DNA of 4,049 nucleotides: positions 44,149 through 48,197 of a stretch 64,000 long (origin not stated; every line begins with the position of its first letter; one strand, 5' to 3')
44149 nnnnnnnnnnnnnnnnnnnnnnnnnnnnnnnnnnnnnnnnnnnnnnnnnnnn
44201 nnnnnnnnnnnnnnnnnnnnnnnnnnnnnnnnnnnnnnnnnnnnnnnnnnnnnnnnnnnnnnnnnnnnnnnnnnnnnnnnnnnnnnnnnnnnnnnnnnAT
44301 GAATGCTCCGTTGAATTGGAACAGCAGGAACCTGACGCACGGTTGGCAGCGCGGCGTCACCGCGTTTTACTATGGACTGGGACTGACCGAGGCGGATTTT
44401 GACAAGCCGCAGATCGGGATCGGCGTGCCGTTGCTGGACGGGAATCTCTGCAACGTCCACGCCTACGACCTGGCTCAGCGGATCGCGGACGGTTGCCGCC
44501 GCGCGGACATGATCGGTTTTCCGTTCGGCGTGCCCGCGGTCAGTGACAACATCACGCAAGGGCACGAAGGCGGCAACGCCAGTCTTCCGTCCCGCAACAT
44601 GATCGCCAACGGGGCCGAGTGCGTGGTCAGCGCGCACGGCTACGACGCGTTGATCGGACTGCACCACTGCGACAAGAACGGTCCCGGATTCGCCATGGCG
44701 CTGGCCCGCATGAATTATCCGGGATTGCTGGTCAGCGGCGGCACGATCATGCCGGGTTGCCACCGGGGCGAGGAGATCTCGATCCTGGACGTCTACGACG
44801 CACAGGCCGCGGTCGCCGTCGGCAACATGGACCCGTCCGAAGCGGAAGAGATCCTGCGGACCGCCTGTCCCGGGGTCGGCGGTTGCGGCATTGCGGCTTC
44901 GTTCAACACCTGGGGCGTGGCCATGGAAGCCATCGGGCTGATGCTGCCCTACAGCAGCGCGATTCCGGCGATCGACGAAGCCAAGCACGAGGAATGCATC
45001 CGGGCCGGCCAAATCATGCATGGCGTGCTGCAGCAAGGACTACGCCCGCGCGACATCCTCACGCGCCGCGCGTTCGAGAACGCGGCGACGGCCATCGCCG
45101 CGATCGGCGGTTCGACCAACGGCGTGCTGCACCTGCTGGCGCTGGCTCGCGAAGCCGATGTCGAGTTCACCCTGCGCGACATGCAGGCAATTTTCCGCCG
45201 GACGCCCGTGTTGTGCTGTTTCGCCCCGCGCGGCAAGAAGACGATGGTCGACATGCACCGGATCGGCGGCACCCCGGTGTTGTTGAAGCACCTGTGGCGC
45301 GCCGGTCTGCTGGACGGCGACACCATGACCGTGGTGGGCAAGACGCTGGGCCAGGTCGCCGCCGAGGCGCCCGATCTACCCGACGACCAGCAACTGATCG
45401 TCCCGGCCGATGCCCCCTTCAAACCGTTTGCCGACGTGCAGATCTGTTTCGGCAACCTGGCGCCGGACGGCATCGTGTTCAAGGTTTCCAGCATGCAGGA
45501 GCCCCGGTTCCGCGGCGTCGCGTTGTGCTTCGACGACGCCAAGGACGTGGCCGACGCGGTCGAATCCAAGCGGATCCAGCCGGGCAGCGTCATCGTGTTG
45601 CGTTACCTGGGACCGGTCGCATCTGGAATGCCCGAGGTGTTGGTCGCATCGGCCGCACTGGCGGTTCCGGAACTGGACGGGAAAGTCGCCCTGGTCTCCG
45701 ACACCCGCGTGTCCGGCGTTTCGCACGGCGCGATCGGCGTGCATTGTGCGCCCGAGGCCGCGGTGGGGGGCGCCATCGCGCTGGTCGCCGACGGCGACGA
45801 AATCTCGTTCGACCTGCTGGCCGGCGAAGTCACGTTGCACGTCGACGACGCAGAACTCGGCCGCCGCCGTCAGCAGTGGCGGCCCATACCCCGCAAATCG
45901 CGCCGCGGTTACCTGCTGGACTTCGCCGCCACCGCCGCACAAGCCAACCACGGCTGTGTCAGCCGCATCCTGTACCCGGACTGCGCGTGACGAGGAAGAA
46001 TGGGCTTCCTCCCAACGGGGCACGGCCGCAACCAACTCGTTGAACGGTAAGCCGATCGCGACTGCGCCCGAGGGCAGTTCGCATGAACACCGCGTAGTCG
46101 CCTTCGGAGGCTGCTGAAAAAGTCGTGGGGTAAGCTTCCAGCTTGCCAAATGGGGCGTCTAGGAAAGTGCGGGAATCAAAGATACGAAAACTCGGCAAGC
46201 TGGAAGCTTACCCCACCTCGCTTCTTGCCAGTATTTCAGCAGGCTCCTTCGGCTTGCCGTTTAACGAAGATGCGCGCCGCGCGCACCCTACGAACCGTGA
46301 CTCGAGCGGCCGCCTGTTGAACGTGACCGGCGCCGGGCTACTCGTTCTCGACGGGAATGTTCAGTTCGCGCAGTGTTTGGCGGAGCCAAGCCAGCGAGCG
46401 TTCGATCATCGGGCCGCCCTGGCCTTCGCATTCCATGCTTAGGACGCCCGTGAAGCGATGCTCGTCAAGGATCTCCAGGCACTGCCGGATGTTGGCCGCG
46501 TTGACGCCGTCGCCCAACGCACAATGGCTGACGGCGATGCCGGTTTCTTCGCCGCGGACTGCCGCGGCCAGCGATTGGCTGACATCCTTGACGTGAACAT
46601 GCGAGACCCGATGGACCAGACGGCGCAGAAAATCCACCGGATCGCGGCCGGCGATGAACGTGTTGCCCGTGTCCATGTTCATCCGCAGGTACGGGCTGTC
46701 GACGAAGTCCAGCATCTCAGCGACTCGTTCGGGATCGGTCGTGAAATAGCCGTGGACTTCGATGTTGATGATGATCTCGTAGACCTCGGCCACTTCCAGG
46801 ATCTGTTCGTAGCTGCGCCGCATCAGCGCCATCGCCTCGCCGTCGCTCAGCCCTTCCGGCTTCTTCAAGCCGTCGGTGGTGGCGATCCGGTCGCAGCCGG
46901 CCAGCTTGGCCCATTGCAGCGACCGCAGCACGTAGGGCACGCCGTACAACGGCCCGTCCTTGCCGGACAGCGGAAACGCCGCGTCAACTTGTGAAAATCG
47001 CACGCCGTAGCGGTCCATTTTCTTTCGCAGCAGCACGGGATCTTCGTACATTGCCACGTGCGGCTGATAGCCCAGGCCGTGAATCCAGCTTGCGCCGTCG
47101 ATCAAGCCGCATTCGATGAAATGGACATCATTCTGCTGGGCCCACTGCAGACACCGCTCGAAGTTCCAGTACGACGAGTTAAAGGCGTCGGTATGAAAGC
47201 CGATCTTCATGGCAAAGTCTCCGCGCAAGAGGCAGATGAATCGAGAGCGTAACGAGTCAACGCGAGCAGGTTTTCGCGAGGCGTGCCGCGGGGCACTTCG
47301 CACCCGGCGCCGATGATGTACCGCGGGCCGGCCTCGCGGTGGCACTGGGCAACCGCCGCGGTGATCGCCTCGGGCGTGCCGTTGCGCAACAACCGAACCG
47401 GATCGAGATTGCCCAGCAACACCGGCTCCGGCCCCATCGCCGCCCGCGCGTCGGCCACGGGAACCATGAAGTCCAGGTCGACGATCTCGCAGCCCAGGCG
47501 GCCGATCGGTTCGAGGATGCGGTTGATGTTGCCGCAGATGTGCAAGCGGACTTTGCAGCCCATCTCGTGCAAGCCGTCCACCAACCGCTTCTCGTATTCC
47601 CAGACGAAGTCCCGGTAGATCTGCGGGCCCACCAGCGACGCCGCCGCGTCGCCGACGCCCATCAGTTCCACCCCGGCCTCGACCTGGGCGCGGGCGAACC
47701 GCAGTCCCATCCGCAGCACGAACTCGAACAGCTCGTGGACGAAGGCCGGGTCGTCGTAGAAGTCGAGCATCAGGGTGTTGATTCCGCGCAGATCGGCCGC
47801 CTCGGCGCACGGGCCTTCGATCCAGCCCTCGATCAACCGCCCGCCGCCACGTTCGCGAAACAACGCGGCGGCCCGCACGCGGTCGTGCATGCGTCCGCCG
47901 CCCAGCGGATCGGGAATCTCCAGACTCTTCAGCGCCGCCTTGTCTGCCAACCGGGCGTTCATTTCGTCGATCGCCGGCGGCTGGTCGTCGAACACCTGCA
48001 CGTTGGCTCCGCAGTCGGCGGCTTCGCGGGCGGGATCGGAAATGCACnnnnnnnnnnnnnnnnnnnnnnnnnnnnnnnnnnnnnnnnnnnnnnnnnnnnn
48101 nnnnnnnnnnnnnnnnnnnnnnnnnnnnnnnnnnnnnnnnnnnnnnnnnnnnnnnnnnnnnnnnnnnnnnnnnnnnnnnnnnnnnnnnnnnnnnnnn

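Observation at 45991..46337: Nested inverted-repeat, MITE-like element downstream of ilvD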

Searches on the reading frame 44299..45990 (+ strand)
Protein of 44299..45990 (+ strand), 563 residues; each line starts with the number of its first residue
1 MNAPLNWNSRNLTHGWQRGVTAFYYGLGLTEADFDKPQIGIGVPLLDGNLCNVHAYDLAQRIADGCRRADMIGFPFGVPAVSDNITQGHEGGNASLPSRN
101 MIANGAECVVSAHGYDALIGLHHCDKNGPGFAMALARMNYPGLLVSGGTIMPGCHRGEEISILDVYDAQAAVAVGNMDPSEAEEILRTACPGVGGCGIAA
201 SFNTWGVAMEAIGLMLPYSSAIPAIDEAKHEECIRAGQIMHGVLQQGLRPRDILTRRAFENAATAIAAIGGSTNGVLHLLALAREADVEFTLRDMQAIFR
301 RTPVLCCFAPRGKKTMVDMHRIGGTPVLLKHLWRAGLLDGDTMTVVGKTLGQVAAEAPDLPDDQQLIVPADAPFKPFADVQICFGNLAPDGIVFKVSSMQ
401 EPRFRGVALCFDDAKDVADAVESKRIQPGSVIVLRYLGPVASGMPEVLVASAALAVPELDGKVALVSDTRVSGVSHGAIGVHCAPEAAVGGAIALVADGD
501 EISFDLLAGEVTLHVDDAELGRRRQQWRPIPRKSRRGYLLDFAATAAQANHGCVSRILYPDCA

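Call 15: find_encoding_contigs(protein=window:44299-45990:+, flank=10000, max_places=10)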
Protein window:44299-45990:+ (563 aa): 4 contigs read that carry it; 4 places shown.
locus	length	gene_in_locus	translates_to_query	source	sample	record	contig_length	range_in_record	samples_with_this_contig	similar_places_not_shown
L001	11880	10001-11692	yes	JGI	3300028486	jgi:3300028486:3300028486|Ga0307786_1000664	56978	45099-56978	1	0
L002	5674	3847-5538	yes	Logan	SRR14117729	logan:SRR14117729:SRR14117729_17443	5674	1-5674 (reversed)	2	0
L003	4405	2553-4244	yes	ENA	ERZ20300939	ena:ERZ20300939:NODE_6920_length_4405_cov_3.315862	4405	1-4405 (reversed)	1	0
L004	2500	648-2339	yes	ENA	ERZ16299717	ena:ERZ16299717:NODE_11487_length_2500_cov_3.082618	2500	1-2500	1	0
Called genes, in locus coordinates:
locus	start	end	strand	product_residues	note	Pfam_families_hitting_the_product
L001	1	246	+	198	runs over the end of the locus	PF01613:Flavin_Reduct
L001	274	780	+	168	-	PF20603:Bact_hydrolase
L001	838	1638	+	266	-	PF22624:AASDHPPT_N, PF01648:ACPS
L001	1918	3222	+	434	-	PF01566:Nramp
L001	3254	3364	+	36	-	-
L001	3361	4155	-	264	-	PF02673:BacA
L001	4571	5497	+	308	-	PF01261:AP_endonuc_2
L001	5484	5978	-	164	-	-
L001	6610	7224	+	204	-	-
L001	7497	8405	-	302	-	PF04055:Radical_SAM, PF16199:Radical_SAM_C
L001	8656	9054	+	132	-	PF16697:Yop-YscD_cpl, PF00498:FHA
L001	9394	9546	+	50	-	-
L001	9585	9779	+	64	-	PF04964:Flp_Fap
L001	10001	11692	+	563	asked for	PF00920:ILVD_EDD_N, PF24877:ILV_EDD_C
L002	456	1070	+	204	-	-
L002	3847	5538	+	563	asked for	PF00920:ILVD_EDD_N, PF24877:ILV_EDD_C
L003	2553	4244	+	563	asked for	PF00920:ILVD_EDD_N, PF24877:ILV_EDD_C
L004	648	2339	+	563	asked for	PF00920:ILVD_EDD_N, PF24877:ILV_EDD_C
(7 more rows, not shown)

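Call 16: search_protein_families(library=pfam, proteins=[window:44299-45990:+])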
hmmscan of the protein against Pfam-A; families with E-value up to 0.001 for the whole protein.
window:44299-45990:+ (563 aa): 2 families
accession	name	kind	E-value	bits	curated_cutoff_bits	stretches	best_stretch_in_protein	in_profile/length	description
PF00920.27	ILVD_EDD_N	-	1.5e-98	330.3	27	1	36-352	1-315/316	Dihydroxy-acid/6-phosphogluconate dehydratase N-terminal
PF24877.1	ILV_EDD_C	-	1.3e-51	175.2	27.7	1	366-553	2-191/191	Dihydroxy-acid/6-phosphogluconate dehydratase C-terminal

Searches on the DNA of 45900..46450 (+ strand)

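Call 5: search_rna_families(source=window, start=45900, end=46450, threshold=evalue, max_evalue=10, show_alignments=3)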
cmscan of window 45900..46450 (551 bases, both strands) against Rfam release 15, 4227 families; matches with E-value up to 10: 1.
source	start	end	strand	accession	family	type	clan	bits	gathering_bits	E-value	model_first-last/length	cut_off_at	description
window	46125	46216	-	RF03836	mir-3547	Gene; miRNA;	-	19.5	77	0.81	1-88/88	no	mir-3547 microRNA precursor family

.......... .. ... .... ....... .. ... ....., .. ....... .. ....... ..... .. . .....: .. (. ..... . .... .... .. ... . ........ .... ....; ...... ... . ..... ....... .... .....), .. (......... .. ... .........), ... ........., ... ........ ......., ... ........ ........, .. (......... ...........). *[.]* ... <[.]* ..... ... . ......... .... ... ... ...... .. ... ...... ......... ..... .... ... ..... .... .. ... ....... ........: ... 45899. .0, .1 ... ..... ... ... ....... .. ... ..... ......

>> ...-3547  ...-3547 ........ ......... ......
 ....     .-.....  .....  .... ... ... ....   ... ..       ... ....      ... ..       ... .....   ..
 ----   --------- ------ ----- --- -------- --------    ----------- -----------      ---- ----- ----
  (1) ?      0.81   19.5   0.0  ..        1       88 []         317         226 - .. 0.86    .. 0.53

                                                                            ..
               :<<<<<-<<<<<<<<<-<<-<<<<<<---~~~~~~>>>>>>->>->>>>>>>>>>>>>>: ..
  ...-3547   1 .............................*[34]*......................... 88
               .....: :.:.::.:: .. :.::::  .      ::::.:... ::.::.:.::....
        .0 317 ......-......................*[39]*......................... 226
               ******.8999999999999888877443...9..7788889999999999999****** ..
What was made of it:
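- On Known structured RNA family (Rfam 15): The only E-value hit is a chance miRNA-hairpin match at 19.5 bits against a cut-off of 77 (call 5).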

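Call 13: search_dna_similar(query=window:45991-46337:+, collection=plasmids, mode=distant)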
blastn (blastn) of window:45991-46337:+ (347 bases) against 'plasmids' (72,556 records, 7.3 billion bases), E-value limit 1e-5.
No match.
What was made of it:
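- Tried and rejected: Plasmid BLAST of the gap gave no match (call 13).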

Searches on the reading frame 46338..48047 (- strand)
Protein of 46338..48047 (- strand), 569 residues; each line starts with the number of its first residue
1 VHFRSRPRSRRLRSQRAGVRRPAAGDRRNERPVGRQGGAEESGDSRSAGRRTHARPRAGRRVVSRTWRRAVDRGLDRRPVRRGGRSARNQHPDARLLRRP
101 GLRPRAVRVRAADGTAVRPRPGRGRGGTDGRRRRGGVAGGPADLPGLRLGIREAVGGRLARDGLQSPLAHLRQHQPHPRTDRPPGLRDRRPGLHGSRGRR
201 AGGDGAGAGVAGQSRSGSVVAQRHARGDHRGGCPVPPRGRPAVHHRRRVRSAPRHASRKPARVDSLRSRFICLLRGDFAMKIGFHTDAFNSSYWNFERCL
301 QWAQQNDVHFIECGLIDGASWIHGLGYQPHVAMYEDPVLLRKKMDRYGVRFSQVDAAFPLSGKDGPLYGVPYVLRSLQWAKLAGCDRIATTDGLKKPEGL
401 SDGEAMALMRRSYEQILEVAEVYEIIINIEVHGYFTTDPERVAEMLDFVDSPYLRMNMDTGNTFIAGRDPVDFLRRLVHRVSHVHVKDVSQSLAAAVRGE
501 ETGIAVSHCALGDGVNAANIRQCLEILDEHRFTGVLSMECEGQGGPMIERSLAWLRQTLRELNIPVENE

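Call 16: search_protein_families(library=pfam, proteins=[window:46338-48047:-])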
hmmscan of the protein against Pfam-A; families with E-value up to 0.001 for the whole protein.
window:46338-48047:- (569 aa): 1 family
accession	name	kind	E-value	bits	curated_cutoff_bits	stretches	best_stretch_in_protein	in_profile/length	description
PF01261.30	AP_endonuc_2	-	1.8e-27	97.1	31.1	1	330-557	22-248/249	Xylose isomerase-like TIM barrel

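Call 17: find_encoding_contigs(protein=window:46338-48047:-, flank=10000, max_places=10)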
Protein window:46338-48047:- (569 aa): no gene with exactly this product is on record in the collection.
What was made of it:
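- Tried and rejected: Exact-protein look-up of the downstream gene found no record (call 17).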

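Call 42: find_related_loci(query=window:46338-48047:-, collection=metagenome_contigs, flank=4000)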
Query window:46338-48047:- (569 aa) in metagenome_contigs; peptide patterns used: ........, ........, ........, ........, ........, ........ (x = any residue, [..] = any of these).
600 stretches matched a pattern (row limit reached: there are more); 380 encode a relative of the query (tblastn E <= 1e-3); the best 80 are kept; 80 distinct loci.
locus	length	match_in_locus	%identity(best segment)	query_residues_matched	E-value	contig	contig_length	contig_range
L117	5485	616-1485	82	280-569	2e-165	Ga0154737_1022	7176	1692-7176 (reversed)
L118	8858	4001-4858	83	280-565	5e-164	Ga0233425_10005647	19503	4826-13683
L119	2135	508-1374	78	279-567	5e-172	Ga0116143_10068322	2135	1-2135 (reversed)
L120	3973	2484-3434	71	246-567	3e-164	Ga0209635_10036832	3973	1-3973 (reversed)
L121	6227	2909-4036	65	208-567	7e-159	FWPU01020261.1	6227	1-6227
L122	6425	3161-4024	77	280-567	2e-157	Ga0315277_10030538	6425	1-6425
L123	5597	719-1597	75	275-567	1e-156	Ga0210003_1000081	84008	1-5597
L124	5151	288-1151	77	280-567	2e-156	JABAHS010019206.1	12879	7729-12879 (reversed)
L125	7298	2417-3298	73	276-569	4e-156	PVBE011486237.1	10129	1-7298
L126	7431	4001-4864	77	280-567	1e-155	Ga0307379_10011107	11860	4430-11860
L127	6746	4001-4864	76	280-567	2e-155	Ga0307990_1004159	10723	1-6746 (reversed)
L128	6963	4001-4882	75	275-568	2e-155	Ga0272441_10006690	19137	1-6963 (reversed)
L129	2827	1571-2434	77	279-566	9e-165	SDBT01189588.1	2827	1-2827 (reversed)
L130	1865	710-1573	77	280-567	2e-168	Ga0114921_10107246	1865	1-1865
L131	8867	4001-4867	76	280-568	3e-155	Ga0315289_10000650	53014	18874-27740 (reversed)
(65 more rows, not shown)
